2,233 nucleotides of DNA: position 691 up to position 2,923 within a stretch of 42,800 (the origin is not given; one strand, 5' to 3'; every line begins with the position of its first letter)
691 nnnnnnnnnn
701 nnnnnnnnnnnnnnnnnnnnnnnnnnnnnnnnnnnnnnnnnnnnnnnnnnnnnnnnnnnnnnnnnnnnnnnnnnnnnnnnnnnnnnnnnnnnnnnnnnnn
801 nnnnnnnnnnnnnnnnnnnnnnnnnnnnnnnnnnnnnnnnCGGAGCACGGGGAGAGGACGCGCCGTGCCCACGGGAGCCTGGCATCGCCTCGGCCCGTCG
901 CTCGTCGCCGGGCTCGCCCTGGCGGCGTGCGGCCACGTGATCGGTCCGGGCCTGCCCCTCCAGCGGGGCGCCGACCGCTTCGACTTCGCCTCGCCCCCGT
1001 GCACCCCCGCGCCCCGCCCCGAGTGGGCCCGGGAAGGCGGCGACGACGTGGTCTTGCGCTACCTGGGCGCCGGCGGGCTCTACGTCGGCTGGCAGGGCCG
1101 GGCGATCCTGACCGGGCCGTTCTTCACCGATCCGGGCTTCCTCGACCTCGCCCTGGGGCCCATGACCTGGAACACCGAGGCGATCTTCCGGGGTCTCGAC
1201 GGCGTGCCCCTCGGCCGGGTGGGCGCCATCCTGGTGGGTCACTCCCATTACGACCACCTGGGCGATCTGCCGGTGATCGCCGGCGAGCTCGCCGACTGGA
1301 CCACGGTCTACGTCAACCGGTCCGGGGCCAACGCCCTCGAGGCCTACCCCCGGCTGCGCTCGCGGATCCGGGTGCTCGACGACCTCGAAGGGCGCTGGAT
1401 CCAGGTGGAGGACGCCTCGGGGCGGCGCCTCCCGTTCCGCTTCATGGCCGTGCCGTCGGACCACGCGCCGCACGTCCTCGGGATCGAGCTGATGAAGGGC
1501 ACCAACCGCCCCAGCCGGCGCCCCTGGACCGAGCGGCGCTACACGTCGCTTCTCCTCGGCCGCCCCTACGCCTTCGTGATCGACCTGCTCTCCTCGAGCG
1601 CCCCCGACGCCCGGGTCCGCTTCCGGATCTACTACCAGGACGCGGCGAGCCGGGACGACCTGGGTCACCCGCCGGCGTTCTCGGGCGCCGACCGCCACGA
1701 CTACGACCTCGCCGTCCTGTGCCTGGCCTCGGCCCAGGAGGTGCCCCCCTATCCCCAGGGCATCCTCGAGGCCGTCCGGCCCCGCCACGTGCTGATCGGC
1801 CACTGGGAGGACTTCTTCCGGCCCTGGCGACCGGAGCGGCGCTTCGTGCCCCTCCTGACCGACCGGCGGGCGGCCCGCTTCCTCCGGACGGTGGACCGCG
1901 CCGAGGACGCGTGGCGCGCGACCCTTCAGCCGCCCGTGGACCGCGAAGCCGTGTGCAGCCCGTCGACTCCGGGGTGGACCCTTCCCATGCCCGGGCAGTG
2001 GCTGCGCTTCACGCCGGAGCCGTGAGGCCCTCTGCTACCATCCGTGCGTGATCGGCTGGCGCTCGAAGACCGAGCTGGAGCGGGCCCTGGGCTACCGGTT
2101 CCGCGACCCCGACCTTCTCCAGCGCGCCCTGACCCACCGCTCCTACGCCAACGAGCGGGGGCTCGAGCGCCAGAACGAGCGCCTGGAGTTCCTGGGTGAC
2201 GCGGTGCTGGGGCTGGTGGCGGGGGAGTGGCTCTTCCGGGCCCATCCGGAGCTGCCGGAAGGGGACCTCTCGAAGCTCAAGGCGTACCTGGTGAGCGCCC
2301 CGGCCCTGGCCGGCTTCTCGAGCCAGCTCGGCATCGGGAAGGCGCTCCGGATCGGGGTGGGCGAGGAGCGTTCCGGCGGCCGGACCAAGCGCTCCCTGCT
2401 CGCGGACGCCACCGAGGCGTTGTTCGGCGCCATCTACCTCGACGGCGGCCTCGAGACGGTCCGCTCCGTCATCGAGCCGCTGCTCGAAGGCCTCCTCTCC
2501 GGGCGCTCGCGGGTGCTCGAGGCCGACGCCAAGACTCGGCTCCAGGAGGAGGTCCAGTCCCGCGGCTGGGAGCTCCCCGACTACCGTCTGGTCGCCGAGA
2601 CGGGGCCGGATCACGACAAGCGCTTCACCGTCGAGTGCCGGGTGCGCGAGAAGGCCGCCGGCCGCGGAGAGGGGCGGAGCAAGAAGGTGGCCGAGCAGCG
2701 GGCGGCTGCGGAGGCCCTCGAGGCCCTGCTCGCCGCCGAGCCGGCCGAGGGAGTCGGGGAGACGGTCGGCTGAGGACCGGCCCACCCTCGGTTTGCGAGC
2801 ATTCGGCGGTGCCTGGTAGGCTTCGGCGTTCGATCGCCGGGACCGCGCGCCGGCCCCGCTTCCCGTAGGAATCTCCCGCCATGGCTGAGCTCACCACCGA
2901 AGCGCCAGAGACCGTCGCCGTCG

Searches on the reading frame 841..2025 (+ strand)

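Call 10: search_protein_families(library=pfam, proteins=[window:841-2025:+], max_evalue=0.01)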
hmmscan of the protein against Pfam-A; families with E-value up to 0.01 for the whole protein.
window:841-2025:+ (394 aa): 2 families
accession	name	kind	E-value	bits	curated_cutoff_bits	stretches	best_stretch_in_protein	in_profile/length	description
PF12706.13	Lactamase_B_2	-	3.4e-05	24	27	1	125-209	29-113/200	Beta-lactamase superfamily domain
PF00753.33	Lactamase_B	-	0.0051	17.2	22.7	0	118-149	35-66/196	Metallo-beta-lactamase superfamily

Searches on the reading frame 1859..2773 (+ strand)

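Call 10: search_protein_families(library=pfam, proteins=[window:1859-2773:+], max_evalue=0.01)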
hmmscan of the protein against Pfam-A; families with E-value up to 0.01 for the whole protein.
window:1859-2773:+ (304 aa): 6 families
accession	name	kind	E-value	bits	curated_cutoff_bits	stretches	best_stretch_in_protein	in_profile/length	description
PF14622.11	Ribonucleas_3_3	-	2e-36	125.4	35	1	83-206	1-121/128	Ribonuclease-III-like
PF00636.31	Ribonuclease_3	-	3.5e-25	89.2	27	1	107-197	1-102/102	Ribonuclease III domain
PF00035.32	dsrm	-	4.4e-19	69.3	23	1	224-290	1-66/66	Double-stranded RNA binding motif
PF22935.1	RM44_endonuclase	-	4.2e-06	27.3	27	1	78-163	14-116/139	Large ribosomal subunit protein mL44, endonuclease domain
PF14709.13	DND1_DSRM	-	1.7e-05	25.4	25.7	1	223-290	2-79/80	double strand RNA binding domain from DEAD END PROTEIN 1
PF24995.1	DSRM_2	-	0.0055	17.6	27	1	242-290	26-77/79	dsRNA binding domain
